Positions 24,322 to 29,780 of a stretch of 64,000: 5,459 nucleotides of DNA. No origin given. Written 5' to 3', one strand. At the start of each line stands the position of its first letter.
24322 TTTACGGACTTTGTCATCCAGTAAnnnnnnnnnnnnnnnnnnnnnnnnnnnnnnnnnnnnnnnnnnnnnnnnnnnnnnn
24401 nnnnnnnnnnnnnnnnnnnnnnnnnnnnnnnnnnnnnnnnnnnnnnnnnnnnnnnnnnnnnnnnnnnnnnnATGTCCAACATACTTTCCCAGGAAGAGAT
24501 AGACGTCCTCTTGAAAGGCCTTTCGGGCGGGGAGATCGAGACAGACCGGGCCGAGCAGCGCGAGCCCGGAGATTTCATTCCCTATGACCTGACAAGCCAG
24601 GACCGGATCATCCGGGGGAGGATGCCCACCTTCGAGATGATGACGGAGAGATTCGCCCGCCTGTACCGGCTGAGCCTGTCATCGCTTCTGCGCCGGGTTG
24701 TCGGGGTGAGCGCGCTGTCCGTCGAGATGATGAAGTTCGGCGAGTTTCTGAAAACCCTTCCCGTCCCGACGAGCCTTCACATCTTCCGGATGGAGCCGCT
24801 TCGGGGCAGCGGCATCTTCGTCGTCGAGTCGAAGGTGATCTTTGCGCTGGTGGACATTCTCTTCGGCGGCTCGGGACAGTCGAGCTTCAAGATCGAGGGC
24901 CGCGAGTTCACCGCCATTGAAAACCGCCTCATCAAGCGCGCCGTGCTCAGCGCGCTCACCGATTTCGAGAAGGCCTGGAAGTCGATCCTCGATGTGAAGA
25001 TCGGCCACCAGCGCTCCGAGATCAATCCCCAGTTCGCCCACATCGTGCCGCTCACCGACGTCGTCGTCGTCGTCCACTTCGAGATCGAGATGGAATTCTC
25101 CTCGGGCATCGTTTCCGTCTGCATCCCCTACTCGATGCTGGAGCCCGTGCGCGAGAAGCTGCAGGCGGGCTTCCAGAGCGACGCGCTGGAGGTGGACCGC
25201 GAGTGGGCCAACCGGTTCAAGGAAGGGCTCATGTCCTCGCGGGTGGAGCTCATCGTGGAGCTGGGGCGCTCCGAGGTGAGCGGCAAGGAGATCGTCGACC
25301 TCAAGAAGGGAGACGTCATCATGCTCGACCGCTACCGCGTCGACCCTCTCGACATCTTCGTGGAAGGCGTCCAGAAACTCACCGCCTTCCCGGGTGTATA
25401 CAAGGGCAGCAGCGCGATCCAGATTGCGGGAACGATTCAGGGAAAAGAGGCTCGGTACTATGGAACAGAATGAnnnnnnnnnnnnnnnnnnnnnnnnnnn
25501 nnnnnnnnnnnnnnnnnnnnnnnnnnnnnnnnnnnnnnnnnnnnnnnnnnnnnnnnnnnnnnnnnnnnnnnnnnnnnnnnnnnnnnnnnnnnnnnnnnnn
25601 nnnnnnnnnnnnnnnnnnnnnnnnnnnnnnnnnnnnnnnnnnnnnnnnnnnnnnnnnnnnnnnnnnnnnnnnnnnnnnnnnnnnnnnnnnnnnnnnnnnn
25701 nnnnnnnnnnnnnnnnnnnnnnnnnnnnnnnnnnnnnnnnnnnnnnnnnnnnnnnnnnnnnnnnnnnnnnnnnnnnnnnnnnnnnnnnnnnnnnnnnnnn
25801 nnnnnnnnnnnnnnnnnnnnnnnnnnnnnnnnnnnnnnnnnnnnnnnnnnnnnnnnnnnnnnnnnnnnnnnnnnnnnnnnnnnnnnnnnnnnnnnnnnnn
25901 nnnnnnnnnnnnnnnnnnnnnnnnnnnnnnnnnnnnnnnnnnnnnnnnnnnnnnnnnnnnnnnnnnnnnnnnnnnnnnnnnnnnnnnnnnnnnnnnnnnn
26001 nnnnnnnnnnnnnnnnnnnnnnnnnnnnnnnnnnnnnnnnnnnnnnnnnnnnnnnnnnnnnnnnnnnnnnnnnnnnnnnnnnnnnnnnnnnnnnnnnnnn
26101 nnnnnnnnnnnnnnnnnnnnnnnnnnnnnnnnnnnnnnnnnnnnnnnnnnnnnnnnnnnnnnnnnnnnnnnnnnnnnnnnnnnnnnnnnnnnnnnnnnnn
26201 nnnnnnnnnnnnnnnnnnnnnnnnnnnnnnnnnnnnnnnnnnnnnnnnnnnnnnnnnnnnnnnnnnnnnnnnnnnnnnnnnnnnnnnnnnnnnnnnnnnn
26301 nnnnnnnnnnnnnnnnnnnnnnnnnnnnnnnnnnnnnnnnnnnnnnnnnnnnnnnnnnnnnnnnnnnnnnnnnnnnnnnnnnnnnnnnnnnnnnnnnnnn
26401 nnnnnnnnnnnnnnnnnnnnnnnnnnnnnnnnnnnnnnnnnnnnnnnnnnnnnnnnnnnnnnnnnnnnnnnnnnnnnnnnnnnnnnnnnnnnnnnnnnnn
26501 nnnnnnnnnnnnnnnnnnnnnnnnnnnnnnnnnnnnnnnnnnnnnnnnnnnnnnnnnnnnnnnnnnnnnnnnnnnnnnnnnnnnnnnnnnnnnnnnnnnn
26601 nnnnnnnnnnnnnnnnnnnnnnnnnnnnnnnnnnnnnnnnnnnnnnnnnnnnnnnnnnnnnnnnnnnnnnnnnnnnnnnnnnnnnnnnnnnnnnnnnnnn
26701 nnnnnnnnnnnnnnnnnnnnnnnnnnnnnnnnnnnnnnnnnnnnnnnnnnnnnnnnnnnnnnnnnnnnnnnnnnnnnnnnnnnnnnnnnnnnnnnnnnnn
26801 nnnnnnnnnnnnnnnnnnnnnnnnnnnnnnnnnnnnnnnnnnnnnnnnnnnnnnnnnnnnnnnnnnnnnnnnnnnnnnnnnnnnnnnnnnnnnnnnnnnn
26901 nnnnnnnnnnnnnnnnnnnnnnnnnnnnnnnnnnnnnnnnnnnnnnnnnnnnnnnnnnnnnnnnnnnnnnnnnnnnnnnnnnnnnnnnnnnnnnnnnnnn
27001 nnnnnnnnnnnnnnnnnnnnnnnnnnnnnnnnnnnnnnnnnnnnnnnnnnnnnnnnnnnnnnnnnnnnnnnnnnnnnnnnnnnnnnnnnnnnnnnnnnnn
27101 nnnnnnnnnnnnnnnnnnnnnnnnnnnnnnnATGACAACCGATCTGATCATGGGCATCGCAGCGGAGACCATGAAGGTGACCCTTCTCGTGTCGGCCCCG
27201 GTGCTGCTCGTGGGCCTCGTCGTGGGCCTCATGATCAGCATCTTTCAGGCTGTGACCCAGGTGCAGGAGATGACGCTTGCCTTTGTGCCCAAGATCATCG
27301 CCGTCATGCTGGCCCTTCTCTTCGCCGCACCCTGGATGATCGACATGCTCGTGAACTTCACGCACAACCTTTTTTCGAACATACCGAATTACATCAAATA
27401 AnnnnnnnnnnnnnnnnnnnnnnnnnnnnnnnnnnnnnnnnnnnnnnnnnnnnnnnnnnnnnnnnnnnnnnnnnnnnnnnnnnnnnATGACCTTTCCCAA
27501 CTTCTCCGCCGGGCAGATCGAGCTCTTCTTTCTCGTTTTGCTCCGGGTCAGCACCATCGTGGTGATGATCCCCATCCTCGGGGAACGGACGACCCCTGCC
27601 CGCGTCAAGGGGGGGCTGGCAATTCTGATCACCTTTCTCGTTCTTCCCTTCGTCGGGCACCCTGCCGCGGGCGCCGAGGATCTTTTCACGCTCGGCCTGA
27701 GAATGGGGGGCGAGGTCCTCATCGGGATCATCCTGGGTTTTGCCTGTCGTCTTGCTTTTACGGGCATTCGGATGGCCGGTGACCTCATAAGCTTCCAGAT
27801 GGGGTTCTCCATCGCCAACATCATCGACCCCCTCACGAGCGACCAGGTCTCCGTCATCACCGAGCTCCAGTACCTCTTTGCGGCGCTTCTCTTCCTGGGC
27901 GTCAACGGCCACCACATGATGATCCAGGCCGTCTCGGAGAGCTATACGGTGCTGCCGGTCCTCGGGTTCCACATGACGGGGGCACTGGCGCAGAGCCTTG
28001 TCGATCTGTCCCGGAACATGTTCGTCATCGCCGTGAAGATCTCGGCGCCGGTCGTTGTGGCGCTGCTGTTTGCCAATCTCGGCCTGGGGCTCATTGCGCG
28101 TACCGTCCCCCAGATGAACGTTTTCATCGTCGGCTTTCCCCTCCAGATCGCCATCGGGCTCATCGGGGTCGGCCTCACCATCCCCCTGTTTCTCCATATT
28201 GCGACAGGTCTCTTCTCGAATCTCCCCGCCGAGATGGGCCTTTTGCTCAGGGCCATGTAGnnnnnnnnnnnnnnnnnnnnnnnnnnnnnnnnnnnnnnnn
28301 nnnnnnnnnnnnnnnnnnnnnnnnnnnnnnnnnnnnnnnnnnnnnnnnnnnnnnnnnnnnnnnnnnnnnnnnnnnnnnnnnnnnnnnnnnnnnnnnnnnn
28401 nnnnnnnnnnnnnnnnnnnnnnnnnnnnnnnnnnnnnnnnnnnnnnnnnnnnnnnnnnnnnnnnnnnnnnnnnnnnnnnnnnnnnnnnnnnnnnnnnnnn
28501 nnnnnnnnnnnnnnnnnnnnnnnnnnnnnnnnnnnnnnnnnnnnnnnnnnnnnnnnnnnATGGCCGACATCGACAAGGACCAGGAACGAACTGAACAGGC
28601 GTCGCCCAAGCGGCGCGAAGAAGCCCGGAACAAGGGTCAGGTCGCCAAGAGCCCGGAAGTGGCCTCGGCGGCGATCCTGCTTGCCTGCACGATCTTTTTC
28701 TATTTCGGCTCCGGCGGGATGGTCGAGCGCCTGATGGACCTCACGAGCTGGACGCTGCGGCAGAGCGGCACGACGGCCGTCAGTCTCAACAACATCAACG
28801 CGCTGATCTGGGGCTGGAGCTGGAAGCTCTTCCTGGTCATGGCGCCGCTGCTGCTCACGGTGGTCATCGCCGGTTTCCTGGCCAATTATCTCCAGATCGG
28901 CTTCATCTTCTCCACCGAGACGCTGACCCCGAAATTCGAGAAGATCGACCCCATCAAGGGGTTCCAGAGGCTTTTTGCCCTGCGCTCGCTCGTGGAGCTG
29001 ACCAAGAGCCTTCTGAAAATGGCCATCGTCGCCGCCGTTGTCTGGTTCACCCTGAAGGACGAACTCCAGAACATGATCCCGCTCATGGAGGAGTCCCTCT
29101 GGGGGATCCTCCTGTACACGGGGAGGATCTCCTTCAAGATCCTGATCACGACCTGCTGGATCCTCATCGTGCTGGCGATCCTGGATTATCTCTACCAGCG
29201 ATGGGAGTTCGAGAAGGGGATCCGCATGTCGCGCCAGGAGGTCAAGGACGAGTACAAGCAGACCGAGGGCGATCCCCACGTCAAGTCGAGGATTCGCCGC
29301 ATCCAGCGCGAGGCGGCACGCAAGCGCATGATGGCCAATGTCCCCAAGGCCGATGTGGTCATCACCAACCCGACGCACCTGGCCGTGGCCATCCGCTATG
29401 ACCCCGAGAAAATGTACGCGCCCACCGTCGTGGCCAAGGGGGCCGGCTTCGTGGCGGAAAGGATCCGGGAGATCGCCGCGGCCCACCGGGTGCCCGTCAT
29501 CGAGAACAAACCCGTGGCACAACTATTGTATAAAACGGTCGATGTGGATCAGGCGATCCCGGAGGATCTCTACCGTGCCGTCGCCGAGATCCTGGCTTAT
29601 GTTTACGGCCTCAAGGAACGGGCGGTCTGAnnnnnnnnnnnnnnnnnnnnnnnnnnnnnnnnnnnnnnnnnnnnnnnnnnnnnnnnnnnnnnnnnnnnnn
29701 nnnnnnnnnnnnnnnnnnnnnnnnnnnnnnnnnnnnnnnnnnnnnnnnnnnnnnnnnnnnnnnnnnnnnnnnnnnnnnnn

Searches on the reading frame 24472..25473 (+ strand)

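Call 57: search_protein_families(library=pfam, max_evalue=0.00001, proteins=[window:24472-25473:+])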
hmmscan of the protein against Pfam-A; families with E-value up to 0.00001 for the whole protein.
window:24472-25473:+ (333 aa): 2 families
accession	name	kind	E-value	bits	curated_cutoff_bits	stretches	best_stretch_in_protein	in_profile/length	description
PF02154.20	FliM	-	4.2e-65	219.7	27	1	38-230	1-192/192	Flagellar motor switch protein FliM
PF01052.25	FliMN_C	-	1.5e-17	63.7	23.8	1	253-322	3-72/73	Type III flagellar switch regulator (C-ring) FliN C-term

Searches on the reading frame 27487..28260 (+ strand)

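Call 57: search_protein_families(library=pfam, max_evalue=0.00001, proteins=[window:27487-28260:+])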
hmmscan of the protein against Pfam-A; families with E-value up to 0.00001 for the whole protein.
window:27487-28260:+ (257 aa): 1 family
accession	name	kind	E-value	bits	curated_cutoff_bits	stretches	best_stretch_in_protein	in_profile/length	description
PF01311.25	Bac_export_1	-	4.8e-69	232.9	27.8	1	13-245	3-229/230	Bacterial export proteins, family 1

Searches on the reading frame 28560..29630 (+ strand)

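Call 57: search_protein_families(library=pfam, max_evalue=0.00001, proteins=[window:28560-29630:+])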
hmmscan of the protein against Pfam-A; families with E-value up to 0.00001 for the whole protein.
window:28560-29630:+ (356 aa): 1 family
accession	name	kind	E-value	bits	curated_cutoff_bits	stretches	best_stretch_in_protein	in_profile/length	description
PF01312.24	Bac_export_2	-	1e-137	459.3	24.4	1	8-348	1-335/335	FlhB HrpN YscU SpaS Family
